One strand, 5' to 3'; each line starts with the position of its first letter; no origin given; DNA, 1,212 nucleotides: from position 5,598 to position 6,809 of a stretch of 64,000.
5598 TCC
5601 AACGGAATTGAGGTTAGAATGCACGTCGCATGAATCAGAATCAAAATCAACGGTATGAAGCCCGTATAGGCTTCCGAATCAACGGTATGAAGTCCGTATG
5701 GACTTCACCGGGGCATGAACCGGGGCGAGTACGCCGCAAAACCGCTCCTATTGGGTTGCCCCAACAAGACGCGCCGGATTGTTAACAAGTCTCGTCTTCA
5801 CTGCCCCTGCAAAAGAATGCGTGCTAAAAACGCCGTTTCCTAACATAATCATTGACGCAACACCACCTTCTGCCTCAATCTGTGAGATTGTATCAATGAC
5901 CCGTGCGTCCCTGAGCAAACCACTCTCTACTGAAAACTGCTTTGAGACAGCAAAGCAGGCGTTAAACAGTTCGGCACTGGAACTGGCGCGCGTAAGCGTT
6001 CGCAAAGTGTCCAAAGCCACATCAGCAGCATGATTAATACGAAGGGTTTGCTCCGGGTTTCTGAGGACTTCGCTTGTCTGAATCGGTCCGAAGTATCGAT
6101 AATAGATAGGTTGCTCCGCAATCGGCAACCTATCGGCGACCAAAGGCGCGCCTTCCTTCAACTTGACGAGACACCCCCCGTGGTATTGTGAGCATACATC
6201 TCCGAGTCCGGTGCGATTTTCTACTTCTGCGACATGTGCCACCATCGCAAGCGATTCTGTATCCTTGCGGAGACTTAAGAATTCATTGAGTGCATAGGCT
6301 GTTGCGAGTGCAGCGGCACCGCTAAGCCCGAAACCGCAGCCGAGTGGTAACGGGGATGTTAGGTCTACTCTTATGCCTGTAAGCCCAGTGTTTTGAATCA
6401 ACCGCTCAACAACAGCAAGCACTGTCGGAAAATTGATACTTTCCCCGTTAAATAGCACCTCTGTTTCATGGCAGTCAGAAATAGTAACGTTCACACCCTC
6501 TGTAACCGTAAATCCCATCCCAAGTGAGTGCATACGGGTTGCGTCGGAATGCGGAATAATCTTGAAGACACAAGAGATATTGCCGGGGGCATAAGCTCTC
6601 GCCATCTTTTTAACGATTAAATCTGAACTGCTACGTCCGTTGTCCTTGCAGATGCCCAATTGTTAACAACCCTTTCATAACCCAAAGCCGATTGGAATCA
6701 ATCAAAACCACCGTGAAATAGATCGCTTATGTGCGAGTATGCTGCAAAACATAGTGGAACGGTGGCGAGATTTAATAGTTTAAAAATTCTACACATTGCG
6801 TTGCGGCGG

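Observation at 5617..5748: REP-like hairpin repeat family with compensatory stem substitutions across copies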

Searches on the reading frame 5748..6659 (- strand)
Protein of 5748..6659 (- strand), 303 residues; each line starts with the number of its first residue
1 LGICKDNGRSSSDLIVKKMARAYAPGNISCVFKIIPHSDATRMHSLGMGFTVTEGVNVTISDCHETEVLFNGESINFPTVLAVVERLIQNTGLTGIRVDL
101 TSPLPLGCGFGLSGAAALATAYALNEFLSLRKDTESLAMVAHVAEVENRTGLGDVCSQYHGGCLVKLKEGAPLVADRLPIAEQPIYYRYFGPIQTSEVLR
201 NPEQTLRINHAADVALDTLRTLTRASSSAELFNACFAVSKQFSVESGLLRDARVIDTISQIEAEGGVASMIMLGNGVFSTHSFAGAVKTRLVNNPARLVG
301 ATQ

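Call 20: search_protein_families(library=pfam, proteins=[window:5748-6659:-])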
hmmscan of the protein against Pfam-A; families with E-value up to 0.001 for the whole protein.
window:5748-6659:- (303 aa): 2 families
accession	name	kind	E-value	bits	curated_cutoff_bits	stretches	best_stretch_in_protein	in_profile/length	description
PF00288.32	GHMP_kinases_N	-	1.2e-14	54.7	22.3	1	80-162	3-87/87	GHMP kinases N terminal domain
PF22700.2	MVD-like_N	-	0.00084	19.4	27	0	57-142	38-129/157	Diphosphomevalonate decarboxylase-like N-terminal domain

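Call 48: find_homologous_proteins(query=window:5748-6659:-, max_evalue=1e-60)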
Query window:5748-6659:- (303 aa): 1373 proteins with E <= 1e-60 among 7542 candidates; the best 120 are listed.
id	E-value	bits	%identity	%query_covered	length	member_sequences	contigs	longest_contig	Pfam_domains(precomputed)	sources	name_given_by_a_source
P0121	1.6e-195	666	100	100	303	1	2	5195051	PF00288.33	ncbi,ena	-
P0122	1.4e-193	659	99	100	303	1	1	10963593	PF00288.33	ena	-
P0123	7.0e-186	634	94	100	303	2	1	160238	PF00288.33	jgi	-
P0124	8.7e-183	624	100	94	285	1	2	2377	PF00288.33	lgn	-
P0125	1.1e-171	588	89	99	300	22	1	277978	PF00288.33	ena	-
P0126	4.6e-171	585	89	99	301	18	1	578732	PF00288.33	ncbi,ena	-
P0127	1.2e-164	564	100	86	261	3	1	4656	PF00288.33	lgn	-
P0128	1.3e-164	564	91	94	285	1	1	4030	PF00288.33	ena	-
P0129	2.0e-162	557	90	93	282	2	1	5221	PF00288.33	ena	-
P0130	6.5e-162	555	89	94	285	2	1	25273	PF00288.33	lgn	-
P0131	1.5e-159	548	98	85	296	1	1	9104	PF00288.33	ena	-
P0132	3.7e-158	543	88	93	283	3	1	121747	PF00288.33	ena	-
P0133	3.9e-157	540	86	93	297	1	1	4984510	PF00288.33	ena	-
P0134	1.5e-156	538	86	93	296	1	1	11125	PF00288.33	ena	-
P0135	1.8e-156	538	87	93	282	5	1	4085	PF00288.33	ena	-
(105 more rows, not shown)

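Call 49: find_encoding_contigs(protein=P0121, flank=1500, max_places=2)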
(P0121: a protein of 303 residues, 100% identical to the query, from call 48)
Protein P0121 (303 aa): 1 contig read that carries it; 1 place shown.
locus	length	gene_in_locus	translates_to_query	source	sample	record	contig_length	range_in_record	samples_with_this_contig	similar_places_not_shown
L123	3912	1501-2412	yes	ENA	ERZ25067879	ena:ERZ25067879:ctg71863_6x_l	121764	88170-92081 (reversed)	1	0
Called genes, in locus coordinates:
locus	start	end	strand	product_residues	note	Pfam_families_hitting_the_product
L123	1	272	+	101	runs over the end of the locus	PF00884:Sulfatase, PF01663:Phosphodiest (weak)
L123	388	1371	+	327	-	PF00884:Sulfatase, PF16347:SGSH_C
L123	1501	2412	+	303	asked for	PF00288:GHMP_kinases_N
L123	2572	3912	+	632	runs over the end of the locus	-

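Call 50: find_encoding_contigs(protein=P0122, flank=10000, max_places=1)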
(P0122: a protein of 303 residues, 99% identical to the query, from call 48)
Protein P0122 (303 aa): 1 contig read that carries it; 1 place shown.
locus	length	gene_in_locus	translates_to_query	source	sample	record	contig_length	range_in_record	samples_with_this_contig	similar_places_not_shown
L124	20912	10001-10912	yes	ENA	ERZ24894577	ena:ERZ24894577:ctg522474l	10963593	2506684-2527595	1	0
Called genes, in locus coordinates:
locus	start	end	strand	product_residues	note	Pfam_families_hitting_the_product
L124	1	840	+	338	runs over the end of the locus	PF00497:SBP_bac_3, PF09084:NMT1 (faint)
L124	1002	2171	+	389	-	PF00528:BPD_transp_1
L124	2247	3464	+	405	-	PF00528:BPD_transp_1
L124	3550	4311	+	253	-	PF02463:SMC_N (weak), PF00005:ABC_tran, PF13304:AAA_21 (weak)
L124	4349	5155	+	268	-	PF00106:adh_short, PF08659:KR, PF13561:adh_short_C2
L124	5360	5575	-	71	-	-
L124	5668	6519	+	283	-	PF05721:PhyH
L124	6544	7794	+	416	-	PF02463:SMC_N, PF13175:AAA_15, PF13476:AAA_23, PF13304:AAA_21, PF13175:AAA_15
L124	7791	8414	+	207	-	PF14103:DUF4276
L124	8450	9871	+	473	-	PF00884:Sulfatase, PF01663:Phosphodiest (faint), PF16347:SGSH_C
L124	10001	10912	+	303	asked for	PF00288:GHMP_kinases_N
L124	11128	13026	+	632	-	-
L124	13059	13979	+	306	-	PF00294:PfkB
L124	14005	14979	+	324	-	PF13476:AAA_23 (faint), PF00005:ABC_tran, PF13304:AAA_21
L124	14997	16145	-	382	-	PF01702:TGT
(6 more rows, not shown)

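Call 51: find_encoding_contigs(protein=P0123, flank=10000, max_places=1)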
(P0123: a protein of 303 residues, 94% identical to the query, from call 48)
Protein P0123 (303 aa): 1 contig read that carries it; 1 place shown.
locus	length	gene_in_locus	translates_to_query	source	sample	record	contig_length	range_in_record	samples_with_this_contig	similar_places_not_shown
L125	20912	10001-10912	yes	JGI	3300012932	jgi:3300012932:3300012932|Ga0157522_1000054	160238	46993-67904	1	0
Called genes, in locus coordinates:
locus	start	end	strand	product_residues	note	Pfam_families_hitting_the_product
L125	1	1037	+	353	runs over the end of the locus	PF00497:SBP_bac_3, PF09084:NMT1 (faint)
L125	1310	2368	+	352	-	PF00528:BPD_transp_1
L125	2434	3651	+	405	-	PF00528:BPD_transp_1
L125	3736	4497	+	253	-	PF02463:SMC_N (weak), PF00005:ABC_tran, PF13304:AAA_21 (weak)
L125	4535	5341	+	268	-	PF00106:adh_short, PF08659:KR, PF13561:adh_short_C2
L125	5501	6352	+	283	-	PF05721:PhyH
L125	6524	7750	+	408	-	PF02463:SMC_N, PF13175:AAA_15, PF13476:AAA_23 (weak), PF13304:AAA_21, PF13175:AAA_15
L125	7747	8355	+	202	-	PF14103:DUF4276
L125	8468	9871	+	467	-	PF00884:Sulfatase, PF01663:Phosphodiest (faint), PF16347:SGSH_C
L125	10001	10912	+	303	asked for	PF00288:GHMP_kinases_N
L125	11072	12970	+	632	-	-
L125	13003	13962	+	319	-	PF00294:PfkB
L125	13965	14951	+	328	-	PF00005:ABC_tran, PF13304:AAA_21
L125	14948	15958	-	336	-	PF01702:TGT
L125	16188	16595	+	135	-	PF11969:DcpS_C, PF01230:HIT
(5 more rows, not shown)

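Call 52: find_encoding_contigs(protein=P0126, flank=10000, max_places=1)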
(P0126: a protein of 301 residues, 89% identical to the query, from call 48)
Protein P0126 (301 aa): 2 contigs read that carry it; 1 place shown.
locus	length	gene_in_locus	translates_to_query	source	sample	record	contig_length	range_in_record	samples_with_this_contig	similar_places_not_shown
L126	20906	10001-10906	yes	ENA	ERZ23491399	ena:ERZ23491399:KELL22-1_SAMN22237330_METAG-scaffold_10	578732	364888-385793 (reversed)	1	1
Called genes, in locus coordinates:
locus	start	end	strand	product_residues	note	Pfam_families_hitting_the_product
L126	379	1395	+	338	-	PF00497:SBP_bac_3, PF09084:NMT1 (faint)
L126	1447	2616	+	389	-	PF00528:BPD_transp_1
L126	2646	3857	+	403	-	PF00528:BPD_transp_1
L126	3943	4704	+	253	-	PF02463:SMC_N (weak), PF00005:ABC_tran, PF13304:AAA_21 (weak)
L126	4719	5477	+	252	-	PF00106:adh_short, PF08659:KR (weak), PF13561:adh_short_C2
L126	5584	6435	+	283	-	PF05721:PhyH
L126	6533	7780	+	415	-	PF02463:SMC_N, PF11398:DUF2813 (faint), PF13175:AAA_15, PF13476:AAA_23 (weak), PF13304:AAA_21, PF13175:AAA_15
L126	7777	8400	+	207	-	PF14103:DUF4276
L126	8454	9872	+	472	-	PF00884:Sulfatase, PF01663:Phosphodiest (faint), PF16347:SGSH_C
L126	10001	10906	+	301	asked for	PF00288:GHMP_kinases_N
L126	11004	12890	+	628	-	-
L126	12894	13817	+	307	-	PF00294:PfkB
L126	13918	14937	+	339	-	PF00005:ABC_tran, PF13304:AAA_21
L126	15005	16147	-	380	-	PF01702:TGT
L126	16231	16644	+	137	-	PF11969:DcpS_C, PF01230:HIT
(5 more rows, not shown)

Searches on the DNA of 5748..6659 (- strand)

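Call 66: search_with_rna_model(model_id=R1, sources=[L003, L010, L014, L019, L020, L021, L022, L025, L026, L027, L030, L031, L032, L033, L037, L038, L039, L040, L041, L046, L047, L050, L051, L055, L058, L059, L060, L063, L064, L067, L069, L071, L072, L077, L083, L084, L086, L090, L091, L092, L093, L094, L095, L097, L098, L099, L101, L102, L103, L104, L105, L106, L116, L119, L123, L124, L125, L126, L127, L128, L129, L130, L131, L132, L133], max_evalue=0.001, make_alignment=true)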
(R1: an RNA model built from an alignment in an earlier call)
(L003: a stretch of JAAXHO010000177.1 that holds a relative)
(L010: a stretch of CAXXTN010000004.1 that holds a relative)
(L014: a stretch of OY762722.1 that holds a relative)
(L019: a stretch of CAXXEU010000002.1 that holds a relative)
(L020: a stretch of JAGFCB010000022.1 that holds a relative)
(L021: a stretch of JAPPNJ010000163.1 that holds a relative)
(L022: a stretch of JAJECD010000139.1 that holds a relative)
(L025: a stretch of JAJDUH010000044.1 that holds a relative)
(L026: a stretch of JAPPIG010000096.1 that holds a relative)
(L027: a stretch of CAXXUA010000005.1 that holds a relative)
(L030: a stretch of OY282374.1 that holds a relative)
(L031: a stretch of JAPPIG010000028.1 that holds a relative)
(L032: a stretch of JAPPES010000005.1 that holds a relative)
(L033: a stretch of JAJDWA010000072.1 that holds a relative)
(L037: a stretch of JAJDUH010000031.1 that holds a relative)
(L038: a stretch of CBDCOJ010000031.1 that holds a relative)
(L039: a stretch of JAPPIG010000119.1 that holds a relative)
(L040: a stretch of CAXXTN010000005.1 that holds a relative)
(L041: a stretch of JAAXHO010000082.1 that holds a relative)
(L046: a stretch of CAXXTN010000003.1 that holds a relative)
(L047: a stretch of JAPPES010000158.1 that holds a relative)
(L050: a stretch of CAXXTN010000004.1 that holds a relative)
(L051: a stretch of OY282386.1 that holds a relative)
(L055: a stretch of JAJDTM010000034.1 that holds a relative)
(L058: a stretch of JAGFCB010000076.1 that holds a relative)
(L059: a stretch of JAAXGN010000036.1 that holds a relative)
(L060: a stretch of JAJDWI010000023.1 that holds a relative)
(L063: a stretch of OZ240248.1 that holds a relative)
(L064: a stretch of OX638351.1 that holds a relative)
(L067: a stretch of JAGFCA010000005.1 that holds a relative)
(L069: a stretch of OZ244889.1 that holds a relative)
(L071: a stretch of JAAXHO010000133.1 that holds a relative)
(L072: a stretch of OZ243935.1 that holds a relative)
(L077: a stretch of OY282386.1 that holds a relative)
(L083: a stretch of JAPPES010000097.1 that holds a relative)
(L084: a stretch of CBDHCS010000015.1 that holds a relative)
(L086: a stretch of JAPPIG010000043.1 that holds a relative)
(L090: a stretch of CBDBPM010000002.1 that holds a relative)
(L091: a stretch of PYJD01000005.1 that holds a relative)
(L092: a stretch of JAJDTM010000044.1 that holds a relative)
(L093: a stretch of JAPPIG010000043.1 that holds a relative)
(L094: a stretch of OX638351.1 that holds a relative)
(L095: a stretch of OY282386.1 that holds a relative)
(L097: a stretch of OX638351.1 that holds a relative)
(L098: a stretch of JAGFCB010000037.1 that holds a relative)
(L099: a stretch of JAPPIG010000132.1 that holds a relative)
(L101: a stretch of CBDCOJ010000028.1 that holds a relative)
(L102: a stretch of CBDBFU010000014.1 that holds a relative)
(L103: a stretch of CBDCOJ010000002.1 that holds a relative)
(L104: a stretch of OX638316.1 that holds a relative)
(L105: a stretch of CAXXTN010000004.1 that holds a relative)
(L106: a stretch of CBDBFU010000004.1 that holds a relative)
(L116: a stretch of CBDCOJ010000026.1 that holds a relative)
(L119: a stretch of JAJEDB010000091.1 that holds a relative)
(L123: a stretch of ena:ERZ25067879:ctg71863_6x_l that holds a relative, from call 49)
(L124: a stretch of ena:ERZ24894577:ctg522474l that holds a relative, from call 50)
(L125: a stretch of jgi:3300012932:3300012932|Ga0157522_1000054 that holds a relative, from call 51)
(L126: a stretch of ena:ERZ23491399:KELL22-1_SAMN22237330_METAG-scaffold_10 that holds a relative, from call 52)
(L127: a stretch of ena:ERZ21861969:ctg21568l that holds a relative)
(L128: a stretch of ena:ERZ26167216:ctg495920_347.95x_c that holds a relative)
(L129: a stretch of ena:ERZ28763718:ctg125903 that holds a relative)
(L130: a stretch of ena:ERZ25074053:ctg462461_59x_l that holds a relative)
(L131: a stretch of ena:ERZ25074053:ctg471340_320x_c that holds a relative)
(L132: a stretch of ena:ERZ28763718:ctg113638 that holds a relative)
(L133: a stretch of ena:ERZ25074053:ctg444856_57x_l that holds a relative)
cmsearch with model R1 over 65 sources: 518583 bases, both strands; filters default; matches with E-value up to 0.001: 100.
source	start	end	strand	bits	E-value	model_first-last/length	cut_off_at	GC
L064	1582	1621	-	61.5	1.8e-18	1-40/40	no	0.5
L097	1388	1427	+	61.5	1.8e-18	1-40/40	no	0.5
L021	3850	3889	-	61.3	2.1e-18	1-40/40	no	0.5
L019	6788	6827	-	61.3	2.2e-18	1-40/40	no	0.5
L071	7062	7101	-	60.8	3.1e-18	1-40/40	no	0.47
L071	7242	7281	-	60.8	3.1e-18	1-40/40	no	0.47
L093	212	251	+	60.6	3.7e-18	1-40/40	no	0.5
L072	5859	5898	+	60.4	4.3e-18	1-40/40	no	0.55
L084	1280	1319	-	60.3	4.8e-18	1-40/40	no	0.47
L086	15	55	-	59.8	7e-18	1-40/40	no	0.49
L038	843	882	-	58.9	1.4e-17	1-40/40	no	0.47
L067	819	859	+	58.7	1.6e-17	1-40/40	no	0.49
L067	1118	1158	+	58.7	1.6e-17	1-40/40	no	0.49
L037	6037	6076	+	58.5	2e-17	1-40/40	no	0.52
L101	4114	4154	+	58.2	2.4e-17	1-40/40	no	0.46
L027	6664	6704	+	57.6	3.9e-17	1-40/40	no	0.46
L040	7779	7819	-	57.6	4e-17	1-40/40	no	0.51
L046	4600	4640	+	57.6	4e-17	1-40/40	no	0.51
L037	6120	6159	+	56.7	8.2e-17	1-40/40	no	0.55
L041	154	194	+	56.7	8.4e-17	1-40/40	no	0.49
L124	11028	11068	-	56.6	8.7e-17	1-40/40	no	0.46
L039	2874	2913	+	56.3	1.1e-16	1-40/40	no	0.5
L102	4752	4791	-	56.2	1.2e-16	1-40/40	no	0.5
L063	5190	5229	+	55.9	1.6e-16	1-40/40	no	0.52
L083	144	184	-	55.8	1.7e-16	1-40/40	no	0.46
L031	4254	4294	+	55.7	1.8e-16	1-40/40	no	0.51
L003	4710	4749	+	55.3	2.4e-16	1-40/40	no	0.45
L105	2581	2620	-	55.3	2.5e-16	1-40/40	no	0.52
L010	2335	2374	+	55.1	3e-16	1-40/40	no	0.5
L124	5470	5509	-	55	3.1e-16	1-40/40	no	0.52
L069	445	485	-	54.8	3.5e-16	1-40/40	no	0.51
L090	6353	6393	+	54.8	3.7e-16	1-40/40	no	0.51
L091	5795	5835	+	54.6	4.2e-16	1-40/40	no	0.46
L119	6575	6614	-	54.6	4.3e-16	1-40/40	no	0.6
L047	7476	7516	-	54.5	4.5e-16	1-40/40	no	0.41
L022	438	477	-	54.5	4.7e-16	1-40/40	no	0.52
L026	5987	6026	-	54.2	6e-16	1-40/40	no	0.52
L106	6606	6646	+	54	6.9e-16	1-40/40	no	0.56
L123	2447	2486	-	53.9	7.2e-16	1-40/40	no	0.55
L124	10947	10986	-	53.9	7.2e-16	1-40/40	no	0.55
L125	10947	10986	-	53.9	7.2e-16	1-40/40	no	0.55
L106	4933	4972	+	53.9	7.2e-16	1-40/40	no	0.43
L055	7152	7192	+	53.8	8.1e-16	1-40/40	no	0.49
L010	2090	2129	+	53.6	9.1e-16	1-40/40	no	0.47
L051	3114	3153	+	53.6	9.1e-16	1-40/40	no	0.5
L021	7580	7619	+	53.5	1.1e-15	1-40/40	no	0.62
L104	1626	1665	-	52.9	1.7e-15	1-40/40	no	0.52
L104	1567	1606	-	52.8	1.7e-15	1-40/40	no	0.55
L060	274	313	+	52.8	1.8e-15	1-40/40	no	0.43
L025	1493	1532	+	52.8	1.8e-15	1-40/40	no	0.52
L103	1758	1798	-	52.5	2.3e-15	1-40/40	no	0.46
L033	5981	6021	-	51.8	3.9e-15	1-40/40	no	0.41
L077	3584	3623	-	51.4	5.5e-15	1-40/40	no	0.52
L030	4715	4754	+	50.7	9.6e-15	1-40/40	no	0.62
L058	3403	3443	-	50.2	1.4e-14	1-40/40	no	0.51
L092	2707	2747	+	50.2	1.4e-14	1-40/40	no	0.51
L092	4440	4480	+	50.2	1.4e-14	1-40/40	no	0.51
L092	4516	4556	+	50.2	1.4e-14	1-40/40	no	0.51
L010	997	1037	-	49.9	1.7e-14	1-40/40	no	0.44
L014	7774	7813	-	49.6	2.2e-14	1-40/40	no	0.47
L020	1711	1751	+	49.2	3.1e-14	1-40/40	no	0.49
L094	545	585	-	48.2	6.6e-14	1-40/40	no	0.41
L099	2740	2780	-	48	7.8e-14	1-40/40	no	0.51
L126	20153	20192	-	47.3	1.4e-13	1-40/40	no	0.52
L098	3019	3058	-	47.2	1.5e-13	1-40/40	no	0.55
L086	87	127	-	45.9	4.3e-13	1-40/40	no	0.39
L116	30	69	-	45.2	7.3e-13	1-40/40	no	0.47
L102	5001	5039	-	41.9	9.7e-12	1-40/40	no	0.54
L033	6037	6077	+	41.6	1.2e-11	1-40/40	no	0.61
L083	291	331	+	39.3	7.5e-11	1-40/40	no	0.46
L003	4800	4839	+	37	4.9e-10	1-40/40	no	0.52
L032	2131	2191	+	35.5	1.6e-09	1-40/40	no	0.49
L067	930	970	+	35.5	1.6e-09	1-40/40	no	0.49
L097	1251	1290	+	34.3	4.1e-09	1-40/40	no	0.57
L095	3867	3921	+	33.6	7.3e-09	1-40/40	no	0.45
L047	7406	7456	-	32.7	1.4e-08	1-40/40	no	0.51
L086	6360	6424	-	31.5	3.7e-08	1-40/40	no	0.46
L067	1174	1213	+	30.5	7.9e-08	1-40/40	no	0.57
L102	4973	5000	-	30.3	9.7e-08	14-40/40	no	0.5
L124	5443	5469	-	30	1.2e-07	14-40/40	no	0.56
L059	3758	3822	-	29.6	1.6e-07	1-40/40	no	0.54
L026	5959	5986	-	29.5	1.8e-07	14-40/40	no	0.5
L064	1837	1860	-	29.2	2.3e-07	16-39/40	no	0.58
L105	2553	2580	-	28.9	3e-07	14-40/40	no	0.54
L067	938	978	-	28.7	3.4e-07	1-40/40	no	0.44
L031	4295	4322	+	28.7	3.4e-07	14-40/40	no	0.46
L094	518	542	-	27.9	6.4e-07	16-40/40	no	0.56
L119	6621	6650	-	26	2.9e-06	1-40/40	no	0.43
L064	1843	1867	+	25.3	4.8e-06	16-40/40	no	0.56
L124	11022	11060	+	24.5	9.5e-06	1-40/40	no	0.44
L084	1238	1311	+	23.7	1.8e-05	1-40/40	no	0.45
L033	5949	6013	+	23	3.1e-05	1-40/40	no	0.43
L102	4747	4783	+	22.6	4.1e-05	1-40/40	no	0.54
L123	2487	2518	-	21.8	8.1e-05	1-40/40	no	0.44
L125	10987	11018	-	21.8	8.1e-05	1-40/40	no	0.44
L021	3890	3921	-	20.8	0.00017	1-40/40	no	0.38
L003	4750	4776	+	20.5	0.00023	14-40/40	no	0.41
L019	6783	6819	+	20.4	0.00024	1-40/40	no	0.54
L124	10987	11018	-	19.4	0.00053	1-40/40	no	0.41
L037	6045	6082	-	19.3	0.00059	1-40/40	no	0.61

Alignment A6: 100 matches aligned to the model, 85 columns, each read 5' to 3' on its own strand. Consensus structure (alignment columns), stored with it:
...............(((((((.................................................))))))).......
